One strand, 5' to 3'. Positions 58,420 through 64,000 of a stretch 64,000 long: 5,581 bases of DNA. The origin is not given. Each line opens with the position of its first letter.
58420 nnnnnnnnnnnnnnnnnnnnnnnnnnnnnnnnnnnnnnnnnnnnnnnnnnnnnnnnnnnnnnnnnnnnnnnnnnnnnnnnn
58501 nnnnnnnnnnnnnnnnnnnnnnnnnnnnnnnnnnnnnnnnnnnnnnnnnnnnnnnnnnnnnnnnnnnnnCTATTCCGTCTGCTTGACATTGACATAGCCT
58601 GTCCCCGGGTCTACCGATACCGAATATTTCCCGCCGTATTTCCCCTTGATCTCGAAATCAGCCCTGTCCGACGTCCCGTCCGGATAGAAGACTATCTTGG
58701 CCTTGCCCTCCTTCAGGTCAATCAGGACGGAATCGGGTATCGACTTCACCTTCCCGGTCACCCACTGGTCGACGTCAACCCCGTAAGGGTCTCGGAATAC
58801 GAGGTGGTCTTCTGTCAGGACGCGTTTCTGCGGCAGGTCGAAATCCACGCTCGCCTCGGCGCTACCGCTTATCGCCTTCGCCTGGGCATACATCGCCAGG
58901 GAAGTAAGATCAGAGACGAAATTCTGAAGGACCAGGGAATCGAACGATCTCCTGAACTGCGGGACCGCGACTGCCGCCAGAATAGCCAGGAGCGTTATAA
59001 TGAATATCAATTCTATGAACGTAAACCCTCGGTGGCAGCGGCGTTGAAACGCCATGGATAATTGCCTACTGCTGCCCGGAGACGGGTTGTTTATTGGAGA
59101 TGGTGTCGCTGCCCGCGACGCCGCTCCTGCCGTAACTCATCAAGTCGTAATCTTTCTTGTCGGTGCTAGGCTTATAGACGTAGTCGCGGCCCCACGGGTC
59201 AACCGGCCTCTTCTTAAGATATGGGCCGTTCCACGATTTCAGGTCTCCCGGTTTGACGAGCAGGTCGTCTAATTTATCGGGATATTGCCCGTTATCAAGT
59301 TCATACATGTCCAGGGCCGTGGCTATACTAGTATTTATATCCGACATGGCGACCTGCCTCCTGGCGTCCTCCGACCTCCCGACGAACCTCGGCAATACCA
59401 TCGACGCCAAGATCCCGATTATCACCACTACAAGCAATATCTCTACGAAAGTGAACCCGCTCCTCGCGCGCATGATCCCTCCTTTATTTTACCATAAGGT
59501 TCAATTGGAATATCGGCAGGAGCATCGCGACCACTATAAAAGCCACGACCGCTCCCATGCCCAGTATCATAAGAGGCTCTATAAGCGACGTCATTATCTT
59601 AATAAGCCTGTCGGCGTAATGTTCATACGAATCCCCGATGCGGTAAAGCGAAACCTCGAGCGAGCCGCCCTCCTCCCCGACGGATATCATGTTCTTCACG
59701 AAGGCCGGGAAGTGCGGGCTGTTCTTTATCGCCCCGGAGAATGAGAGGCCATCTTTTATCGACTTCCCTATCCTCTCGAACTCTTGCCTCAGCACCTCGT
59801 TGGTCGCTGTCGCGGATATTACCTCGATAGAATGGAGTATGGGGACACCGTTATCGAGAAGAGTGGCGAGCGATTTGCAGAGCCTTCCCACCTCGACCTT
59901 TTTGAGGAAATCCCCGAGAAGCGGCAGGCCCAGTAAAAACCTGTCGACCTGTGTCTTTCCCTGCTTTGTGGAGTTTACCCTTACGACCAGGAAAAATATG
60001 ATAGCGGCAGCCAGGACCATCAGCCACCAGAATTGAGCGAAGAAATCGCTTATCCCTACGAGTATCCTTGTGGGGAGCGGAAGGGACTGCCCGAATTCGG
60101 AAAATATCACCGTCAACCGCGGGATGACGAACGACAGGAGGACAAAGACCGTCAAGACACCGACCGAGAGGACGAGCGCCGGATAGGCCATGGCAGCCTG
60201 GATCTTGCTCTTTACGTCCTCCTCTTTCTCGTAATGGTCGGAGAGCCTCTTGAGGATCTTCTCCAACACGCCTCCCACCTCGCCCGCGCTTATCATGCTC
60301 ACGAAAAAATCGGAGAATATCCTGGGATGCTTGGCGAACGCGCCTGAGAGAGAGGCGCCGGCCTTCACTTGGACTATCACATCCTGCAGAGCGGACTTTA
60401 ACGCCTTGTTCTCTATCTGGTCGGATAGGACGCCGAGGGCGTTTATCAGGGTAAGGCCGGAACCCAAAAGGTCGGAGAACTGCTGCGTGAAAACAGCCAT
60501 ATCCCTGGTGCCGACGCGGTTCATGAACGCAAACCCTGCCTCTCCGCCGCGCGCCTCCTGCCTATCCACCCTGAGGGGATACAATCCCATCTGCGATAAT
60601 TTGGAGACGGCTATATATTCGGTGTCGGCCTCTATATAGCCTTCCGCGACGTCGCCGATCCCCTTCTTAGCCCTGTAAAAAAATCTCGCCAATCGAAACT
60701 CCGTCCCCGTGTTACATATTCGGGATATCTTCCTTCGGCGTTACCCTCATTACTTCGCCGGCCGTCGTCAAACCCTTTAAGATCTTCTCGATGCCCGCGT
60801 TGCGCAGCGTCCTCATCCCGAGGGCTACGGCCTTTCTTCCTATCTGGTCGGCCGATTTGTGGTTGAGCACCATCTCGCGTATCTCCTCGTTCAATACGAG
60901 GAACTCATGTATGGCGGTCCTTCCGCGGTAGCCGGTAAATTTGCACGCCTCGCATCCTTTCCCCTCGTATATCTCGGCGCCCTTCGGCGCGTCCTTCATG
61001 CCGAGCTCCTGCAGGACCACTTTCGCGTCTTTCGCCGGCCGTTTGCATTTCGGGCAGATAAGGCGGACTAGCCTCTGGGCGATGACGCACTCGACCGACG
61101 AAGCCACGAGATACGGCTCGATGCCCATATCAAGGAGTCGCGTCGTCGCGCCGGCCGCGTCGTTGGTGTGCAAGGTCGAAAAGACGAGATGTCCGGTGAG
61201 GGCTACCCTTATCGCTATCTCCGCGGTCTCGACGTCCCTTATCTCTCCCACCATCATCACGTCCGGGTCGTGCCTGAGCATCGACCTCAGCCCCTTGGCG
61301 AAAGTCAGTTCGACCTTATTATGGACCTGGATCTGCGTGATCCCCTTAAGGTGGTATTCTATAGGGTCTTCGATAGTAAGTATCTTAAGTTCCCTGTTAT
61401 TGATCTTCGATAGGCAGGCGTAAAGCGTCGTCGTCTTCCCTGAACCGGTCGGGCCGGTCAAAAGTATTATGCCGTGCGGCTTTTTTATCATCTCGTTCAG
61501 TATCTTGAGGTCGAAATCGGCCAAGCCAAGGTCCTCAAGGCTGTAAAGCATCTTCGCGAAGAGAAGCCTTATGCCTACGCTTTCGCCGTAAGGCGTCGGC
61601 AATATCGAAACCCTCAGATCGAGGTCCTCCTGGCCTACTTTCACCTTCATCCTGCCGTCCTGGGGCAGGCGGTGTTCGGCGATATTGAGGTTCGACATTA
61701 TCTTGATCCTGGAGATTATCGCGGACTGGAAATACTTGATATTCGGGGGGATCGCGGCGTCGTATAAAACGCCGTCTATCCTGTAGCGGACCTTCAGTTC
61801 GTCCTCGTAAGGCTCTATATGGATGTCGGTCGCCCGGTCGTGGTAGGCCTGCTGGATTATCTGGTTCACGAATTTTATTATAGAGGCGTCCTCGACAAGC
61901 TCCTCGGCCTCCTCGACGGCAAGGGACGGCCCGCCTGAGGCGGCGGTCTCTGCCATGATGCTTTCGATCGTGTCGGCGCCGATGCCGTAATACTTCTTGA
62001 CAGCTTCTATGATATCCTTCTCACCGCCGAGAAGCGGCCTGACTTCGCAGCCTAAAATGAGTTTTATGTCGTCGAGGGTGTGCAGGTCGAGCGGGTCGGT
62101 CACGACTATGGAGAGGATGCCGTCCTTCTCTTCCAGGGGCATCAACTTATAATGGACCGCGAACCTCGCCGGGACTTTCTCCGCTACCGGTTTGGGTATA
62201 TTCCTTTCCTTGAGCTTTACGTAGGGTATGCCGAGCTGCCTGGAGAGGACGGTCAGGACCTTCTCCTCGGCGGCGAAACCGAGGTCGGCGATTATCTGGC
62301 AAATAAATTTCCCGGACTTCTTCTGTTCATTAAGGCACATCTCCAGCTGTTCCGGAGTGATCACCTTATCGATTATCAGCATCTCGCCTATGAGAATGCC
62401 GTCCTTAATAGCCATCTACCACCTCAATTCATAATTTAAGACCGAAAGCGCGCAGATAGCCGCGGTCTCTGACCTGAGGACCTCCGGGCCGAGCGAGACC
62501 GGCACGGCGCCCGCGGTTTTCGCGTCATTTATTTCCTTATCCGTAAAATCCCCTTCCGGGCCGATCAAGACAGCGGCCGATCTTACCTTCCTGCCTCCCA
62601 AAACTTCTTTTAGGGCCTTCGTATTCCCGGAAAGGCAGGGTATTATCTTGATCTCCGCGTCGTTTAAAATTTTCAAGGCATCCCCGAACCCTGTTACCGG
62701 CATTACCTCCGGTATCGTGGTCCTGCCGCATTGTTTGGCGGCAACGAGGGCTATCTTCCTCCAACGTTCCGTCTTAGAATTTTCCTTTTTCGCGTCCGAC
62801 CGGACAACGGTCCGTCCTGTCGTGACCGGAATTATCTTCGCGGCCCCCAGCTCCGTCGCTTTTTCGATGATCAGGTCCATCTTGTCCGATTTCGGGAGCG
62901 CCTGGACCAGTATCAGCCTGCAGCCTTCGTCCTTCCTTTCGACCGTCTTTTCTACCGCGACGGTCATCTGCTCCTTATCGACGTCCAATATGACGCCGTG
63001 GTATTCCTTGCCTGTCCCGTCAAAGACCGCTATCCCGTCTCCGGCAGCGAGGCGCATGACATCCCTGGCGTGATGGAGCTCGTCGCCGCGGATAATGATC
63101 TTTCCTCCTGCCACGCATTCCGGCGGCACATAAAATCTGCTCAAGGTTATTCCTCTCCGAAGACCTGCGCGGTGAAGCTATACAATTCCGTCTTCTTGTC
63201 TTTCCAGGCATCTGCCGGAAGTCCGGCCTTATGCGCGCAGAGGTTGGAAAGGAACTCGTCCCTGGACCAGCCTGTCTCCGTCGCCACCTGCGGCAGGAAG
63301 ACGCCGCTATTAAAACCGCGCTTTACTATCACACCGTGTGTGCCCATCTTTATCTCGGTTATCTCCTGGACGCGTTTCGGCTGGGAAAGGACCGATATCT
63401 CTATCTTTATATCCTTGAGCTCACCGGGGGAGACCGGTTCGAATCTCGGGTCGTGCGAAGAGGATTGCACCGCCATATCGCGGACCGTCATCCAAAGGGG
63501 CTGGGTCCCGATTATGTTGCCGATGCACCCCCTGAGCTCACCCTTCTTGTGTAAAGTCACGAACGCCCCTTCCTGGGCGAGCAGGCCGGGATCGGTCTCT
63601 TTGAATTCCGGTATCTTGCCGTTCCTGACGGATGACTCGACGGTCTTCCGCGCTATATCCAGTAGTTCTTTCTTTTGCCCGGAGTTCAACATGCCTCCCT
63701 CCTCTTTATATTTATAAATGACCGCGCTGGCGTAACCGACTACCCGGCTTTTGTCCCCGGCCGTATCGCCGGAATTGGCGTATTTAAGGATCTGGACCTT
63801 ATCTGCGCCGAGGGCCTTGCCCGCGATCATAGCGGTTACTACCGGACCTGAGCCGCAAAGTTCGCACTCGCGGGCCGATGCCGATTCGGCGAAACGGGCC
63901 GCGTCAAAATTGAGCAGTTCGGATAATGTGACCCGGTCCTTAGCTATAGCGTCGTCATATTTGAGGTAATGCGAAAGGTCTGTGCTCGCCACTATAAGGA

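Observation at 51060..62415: Non-canonical type II secretion / type IV pilus-like cluster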

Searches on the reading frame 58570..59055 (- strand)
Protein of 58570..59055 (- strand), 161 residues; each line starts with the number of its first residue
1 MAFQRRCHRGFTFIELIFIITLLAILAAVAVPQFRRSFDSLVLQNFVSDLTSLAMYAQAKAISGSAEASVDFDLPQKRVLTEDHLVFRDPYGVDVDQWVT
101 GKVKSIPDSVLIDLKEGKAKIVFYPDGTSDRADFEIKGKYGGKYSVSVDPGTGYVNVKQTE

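Call 3: search_protein_families(library=pfam, proteins=[window:58570-59055:-], max_evalue=0.01)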
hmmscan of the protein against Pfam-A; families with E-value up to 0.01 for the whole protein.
window:58570-59055:- (161 aa): 1 family
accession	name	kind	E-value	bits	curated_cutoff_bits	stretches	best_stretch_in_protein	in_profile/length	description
PF07963.17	N_methyl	-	4.3e-06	26.5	21.2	1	5-30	1-26/27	Prokaryotic N-terminal methylation motif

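Call 5: search_protein_families(library=ncbifam, proteins=[window:58570-59055:-], max_evalue=0.001)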
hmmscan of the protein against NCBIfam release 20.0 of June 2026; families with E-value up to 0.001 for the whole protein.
window:58570-59055:- (161 aa): 7 families
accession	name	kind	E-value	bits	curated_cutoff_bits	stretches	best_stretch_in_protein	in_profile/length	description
NF040982.1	ComGD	equivalog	1.6e-07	31.8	70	1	9-80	2-73/139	competence type IV pilus minor pilin ComGD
NF047827.1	T3SSXpsH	equivalog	2.9e-07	30.4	160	1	9-158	1-140/145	type II secretion system protein XpsH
TIGR01708.2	typeII_sec_gspH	equivalog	4.9e-06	26.7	80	1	8-82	1-75/169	type II secretion system minor pseudopilin GspH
NF007862.0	PRK10574.1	equivalog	1.7e-05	25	138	1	8-44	4-40/145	prepilin peptidase-dependent pilin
NF041775.1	typeIV_PilA_Myxo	equivalog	2.6e-05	24.3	400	1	8-36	10-38/214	type IV pilin protein PilA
TIGR02596.1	TIGR02596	subfamily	0.00038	20.6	70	1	11-102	1-92/196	Verru_Chthon cassette protein D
TIGR01710.1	typeII_sec_gspG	equivalog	0.00041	20.4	88.85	1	9-54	1-46/134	type II secretion system major pseudopilin GspG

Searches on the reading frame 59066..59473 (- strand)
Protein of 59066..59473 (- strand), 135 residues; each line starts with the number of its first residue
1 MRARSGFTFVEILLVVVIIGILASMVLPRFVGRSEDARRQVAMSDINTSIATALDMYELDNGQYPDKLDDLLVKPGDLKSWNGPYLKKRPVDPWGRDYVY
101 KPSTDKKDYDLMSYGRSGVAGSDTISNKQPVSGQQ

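Call 3: search_protein_families(library=pfam, proteins=[window:59066-59473:-], max_evalue=0.01)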
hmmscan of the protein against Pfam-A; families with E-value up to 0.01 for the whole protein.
window:59066-59473:- (135 aa): 2 families
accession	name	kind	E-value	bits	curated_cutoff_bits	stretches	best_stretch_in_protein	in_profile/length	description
PF08334.16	T2SSG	-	2.3e-24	86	21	1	30-124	2-100/108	Type II secretion system (T2SS), protein G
PF07963.17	N_methyl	-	3.7e-06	26.7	21.2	1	1-27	1-27/27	Prokaryotic N-terminal methylation motif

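Call 5: search_protein_families(library=ncbifam, proteins=[window:59066-59473:-], max_evalue=0.001)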
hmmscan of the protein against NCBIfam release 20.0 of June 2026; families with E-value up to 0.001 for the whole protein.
window:59066-59473:- (135 aa): 6 families
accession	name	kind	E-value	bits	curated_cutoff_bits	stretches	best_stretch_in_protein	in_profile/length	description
TIGR01710.1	typeII_sec_gspG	equivalog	1.9e-34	118.6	88.85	1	5-123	1-124/134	type II secretion system major pseudopilin GspG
TIGR01708.2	typeII_sec_gspH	equivalog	2.1e-08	34.4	80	1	5-61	2-58/169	type II secretion system minor pseudopilin GspH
NF040999.1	pilin_ComGC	equivalog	1.5e-07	31.5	75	1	5-72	2-67/84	competence type IV pilus major pilin ComGC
TIGR02532.1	IV_pilin_GFxxxE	domain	1.1e-05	25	16.3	1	4-27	1-24/24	prepilin-type N-terminal cleavage/methylation domain-containing protein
NF041775.1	typeIV_PilA_Myxo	equivalog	1.2e-05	25.4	400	1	5-38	11-44/214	type IV pilin protein PilA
NF007862.0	PRK10574.1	equivalog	0.00018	21.7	138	1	2-62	2-61/145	prepilin peptidase-dependent pilin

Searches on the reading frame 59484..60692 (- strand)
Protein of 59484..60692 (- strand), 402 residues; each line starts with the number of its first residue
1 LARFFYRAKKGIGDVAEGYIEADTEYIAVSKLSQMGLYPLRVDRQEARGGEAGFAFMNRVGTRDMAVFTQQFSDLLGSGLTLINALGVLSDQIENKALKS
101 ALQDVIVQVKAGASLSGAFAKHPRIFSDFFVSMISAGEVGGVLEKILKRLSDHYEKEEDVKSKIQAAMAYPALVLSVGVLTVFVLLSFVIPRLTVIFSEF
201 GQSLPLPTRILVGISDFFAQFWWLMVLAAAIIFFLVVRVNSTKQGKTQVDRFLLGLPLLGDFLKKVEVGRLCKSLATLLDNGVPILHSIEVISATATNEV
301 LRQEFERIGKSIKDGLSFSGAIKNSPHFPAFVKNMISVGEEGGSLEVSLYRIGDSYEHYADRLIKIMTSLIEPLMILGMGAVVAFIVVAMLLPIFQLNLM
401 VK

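Call 3: search_protein_families(library=pfam, proteins=[window:59484-60692:-], max_evalue=0.01)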
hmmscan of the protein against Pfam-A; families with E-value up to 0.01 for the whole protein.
window:59484-60692:- (402 aa): 1 family
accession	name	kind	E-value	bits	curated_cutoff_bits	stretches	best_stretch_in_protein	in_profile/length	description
PF00482.28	T2SSF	-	2.4e-64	215.4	25.2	2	68-191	1-125/125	Type II secretion system (T2SS), protein F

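Call 5: search_protein_families(library=ncbifam, proteins=[window:59484-60692:-], max_evalue=0.001)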
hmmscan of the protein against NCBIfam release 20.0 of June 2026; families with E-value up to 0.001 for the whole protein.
window:59484-60692:- (402 aa): 6 families
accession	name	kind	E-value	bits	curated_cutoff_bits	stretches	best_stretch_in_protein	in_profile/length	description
TIGR02120.1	GspF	equivalog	6e-120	401.2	424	1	4-401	1-401/401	type II secretion system inner membrane protein GspF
NF052606.1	T4PiliAsmPilCMyx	equivalog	5.1e-92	308.9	700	1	2-399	20-416/419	type IV pilus assembly protein PilC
NF052607.1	T4PiliAsmPilCThrm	equivalog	8.5e-90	301.7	700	1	1-397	1-400/406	type IV pilus assembly protein PilC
NF007861.0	PRK10573.1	equivalog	1.8e-75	254.5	401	1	6-398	9-395/401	protein transport protein HofC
NF047826.1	T3SSXpsF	equivalog_domain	5.5e-74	249.4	650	1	1-398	1-401/405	type II secretion system protein XpsF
NF041012.2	T4P_ComGB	equivalog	2e-44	152.3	240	1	66-397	4-330/332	competence type IV pilus assembly protein ComGB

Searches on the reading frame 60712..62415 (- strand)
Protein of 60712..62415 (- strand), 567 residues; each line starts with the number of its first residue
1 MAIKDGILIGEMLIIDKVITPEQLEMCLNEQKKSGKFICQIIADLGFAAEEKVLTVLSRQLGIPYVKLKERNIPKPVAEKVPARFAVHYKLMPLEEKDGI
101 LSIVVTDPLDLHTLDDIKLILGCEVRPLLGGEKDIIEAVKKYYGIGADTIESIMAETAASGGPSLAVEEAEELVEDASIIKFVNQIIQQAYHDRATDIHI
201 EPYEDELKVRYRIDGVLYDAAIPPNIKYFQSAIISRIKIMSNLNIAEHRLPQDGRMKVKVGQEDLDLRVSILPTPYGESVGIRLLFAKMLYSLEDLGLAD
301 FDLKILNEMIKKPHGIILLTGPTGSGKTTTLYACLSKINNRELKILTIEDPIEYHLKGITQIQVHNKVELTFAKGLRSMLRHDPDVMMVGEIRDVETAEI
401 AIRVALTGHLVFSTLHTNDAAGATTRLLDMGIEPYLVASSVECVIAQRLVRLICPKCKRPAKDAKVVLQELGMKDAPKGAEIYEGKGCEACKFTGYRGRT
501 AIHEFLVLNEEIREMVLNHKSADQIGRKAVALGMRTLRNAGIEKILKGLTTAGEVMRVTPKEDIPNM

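Call 3: search_protein_families(library=pfam, proteins=[window:60712-62415:-], max_evalue=0.01)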
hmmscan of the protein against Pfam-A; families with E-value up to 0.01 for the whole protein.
window:60712-62415:- (567 aa): 12 families
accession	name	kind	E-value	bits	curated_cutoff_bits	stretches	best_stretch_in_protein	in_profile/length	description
PF00437.27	T2SSE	-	1.3e-135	452.3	24.9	1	174-557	3-370/370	Type II/IV secretion system protein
PF05157.20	MshEN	-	2.6e-18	66.2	23.1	1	61-145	1-86/90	MshEN domain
PF25199.1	nSTAND_NTPase5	-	7.2e-05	23.1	34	1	311-364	38-92/145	Novel STAND NTPase 5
PF13401.12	AAA_22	-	0.00063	20.5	27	1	313-349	4-40/130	AAA domain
PF20720.3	nSTAND3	-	0.0019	18.4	27.2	1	313-352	16-55/155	Novel STAND NTPase 3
PF12775.13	AAA_7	-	0.0026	17.8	25.8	1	307-348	26-67/181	P-loop containing dynein motor region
PF13476.12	AAA_23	-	0.0036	18.4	27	1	313-333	18-38/201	AAA domain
PF13555.12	AAA_29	-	0.0036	17.5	27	1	312-333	20-41/61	P-loop containing region of AAA domain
PF13173.12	AAA_14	-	0.0037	17.7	27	1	315-403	3-82/129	AAA domain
PF13604.12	AAA_30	-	0.0037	17.5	27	0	305-340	9-44/191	AAA domain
PF13191.12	AAA_16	-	0.0045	17.9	32.6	1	313-353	24-61/167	AAA ATPase domain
PF03215.21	Rad17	-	0.0054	17.1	23.8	0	311-342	42-72/186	Rad17 P-loop domain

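Call 5: search_protein_families(library=ncbifam, proteins=[window:60712-62415:-], max_evalue=0.001)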
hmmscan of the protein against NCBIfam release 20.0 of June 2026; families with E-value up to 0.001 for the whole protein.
window:60712-62415:- (567 aa): 24 families
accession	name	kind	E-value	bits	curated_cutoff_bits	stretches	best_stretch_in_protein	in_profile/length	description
TIGR02533.1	type_II_gspE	equivalog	3.4e-183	609.7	630.25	1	79-559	2-486/486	type II secretion system ATPase GspE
TIGR02538.1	type_IV_pilB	equivalog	2.5e-176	587.6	675.65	1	9-559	2-562/564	type IV-A pilus assembly ATPase PilB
NF053534.1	T4PilAsmATPsTfpB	equivalog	2e-138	462.4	850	1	52-560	67-583/584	type IV pilus assembly ATPase TfpB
NF007755.0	PRK10436.1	equivalog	1.4e-131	439.3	617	1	169-560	75-460/465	type II secretion system protein GspE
NF041000.1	ATPase_ComGA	equivalog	1.1e-78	263.9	300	1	185-451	2-266/267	competence type IV pilus ATPase ComGA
TIGR01420.1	pilT_fam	subfamily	8.1e-56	189.7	319.1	1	184-451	3-261/343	PilT/PilU family type 4a pilus ATPase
TIGR02525.1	plasmid_TraJ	equivalog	1.5e-25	89.9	368.3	1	304-430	140-272/372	plasmid transfer ATPase TraJ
TIGR02524.1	dot_icm_DotB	equivalog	2.2e-24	86.4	463.3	1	308-429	128-258/358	Dot/Icm type IV secretion system ATPase DotB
NF058587.1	archaellum_moto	equivalog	6e-16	58.3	550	1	317-431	278-397/527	archaellum flagellar ATPase motor FlaI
TIGR02782.1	TrbB_P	equivalog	9.4e-16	58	304.55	1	304-446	127-269/303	P-type conjugative transfer ATPase TrbB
TIGR02788.1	VirB11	equivalog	3.5e-14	52.6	249.95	1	310-431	141-266/308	P-type DNA transfer ATPase VirB11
NF010469.0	PRK13894.1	subfamily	2.4e-13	50.2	508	1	305-446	141-283/320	conjugal transfer ATPase TrbB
TIGR03819.1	heli_sec_ATPase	hypoth_equivalog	3.6e-13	49.4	373.15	1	300-447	164-317/340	TadA family conjugal transfer-associated ATPase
NF012033.0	PRK15489.1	equivalog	6.6e-13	47.7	537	1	8-141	492-625/703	glycosyl transferase family protein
NF008411.1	PRK11234.1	equivalog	1.4e-12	46.8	1170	1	9-150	484-624/723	cyclic di-3',5'-guanylate-activated glycosyltransferase NfrB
NF053729.1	c-di-GMP_motif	domain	3.6e-11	42.7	38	1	9-60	2-53/53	cyclic di-GMP-binding domain-containing protein, MshE-related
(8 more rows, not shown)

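Call 32: search_solved_structures(query=window:60712-62415:-, max_evalue=1e-20)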
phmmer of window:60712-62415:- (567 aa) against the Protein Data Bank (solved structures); distinct sequences matched with E-value up to 1e-20: 20.
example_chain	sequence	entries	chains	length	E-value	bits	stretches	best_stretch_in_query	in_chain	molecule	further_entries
6f8l_G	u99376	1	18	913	3.4e-144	484.5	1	9-558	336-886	Type IV pilus assembly protein PilF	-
5zfr_A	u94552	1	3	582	1.8e-143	482.1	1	9-563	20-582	Type IV pilus biogenesis ATPase PilB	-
6olj_C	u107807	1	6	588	2.4e-142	478.4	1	9-563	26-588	Type IV pilus biogenesis ATPase PilB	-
5tsg_B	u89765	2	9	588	3.7e-142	477.8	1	9-563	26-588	Type IV pilus biogenesis ATPase PilB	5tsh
3jc8_Ba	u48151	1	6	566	1.2e-141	476.1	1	9-559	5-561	Type IV-A pilus assembly ATPase PilB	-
4pht_A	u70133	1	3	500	3.7e-118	398.6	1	77-560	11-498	General secretory pathway protein E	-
4ksr_A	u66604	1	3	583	1.5e-115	390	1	170-562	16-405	Type II secretion system protein E, Hemolysin-coregulated protein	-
4kss_A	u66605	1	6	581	1.7e-115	389.7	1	170-561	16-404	Type II secretion system protein E, hemolysin-coregulated protein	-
1p9r_A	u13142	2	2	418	9.9e-115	387.3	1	169-558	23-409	General secretion pathway protein E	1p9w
5oiu_A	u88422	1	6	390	1.2e-112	380.4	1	175-557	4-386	Type IV pilus assembly protein PilF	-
6ejf_A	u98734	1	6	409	4.3e-112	378.5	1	180-558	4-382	Type IV pilus assembly protein PilF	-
5it5_F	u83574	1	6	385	4.4e-112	378.5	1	180-557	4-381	ATP binding motif-containing protein PilF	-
6ojx_A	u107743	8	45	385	2e-34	122.2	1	177-457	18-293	Twitching motility pilus retraction ATPase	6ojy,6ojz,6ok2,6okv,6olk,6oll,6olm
3jvu_A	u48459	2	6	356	2.4e-34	122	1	268-452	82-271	Twitching mobility protein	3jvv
5zfq_A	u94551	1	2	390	5.3e-33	117.5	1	179-435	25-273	Twitching motility pilus retraction protein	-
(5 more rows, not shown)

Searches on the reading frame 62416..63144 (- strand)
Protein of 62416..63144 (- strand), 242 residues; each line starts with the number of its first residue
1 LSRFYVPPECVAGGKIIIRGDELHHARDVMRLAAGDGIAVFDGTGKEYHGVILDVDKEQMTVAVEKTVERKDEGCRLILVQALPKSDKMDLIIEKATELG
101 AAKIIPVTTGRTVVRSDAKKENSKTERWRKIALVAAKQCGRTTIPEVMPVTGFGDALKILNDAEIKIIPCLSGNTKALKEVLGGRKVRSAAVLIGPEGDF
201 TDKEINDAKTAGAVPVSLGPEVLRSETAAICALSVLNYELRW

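Call 4: search_protein_families(library=pfam, proteins=[window:62416-63144:-], max_evalue=0.01)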
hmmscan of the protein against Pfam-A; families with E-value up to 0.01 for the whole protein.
window:62416-63144:- (242 aa): 2 families
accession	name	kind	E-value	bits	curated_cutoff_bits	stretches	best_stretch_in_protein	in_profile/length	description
PF04452.19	Methyltrans_RNA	-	8.7e-51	172.2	23.9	1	75-236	5-164/165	RNA methyltransferase domain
PF20260.4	PUA_4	-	1.7e-12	47.6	23.9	1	18-64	1-47/48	RNA methyltransferase PUA domain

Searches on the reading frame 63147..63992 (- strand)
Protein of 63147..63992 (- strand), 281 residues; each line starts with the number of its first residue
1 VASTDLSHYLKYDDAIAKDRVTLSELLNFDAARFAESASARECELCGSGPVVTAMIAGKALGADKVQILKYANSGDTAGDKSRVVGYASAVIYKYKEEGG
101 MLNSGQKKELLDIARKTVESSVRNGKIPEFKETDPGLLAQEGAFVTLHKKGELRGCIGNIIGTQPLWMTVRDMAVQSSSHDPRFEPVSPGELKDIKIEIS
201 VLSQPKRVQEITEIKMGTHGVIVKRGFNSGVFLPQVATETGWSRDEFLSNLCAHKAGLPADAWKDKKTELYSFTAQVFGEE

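Call 4: search_protein_families(library=pfam, proteins=[window:63147-63992:-], max_evalue=0.01)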
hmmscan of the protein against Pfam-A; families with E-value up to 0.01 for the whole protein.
window:63147-63992:- (281 aa): 2 families
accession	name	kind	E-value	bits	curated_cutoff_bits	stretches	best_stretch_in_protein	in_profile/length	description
PF01871.22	AMMECR1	-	1.4e-56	191.1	25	1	112-278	2-168/168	AMMECR1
PF01875.22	Memo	-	1.9e-15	57.2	27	1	2-91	174-269/269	Memo-like protein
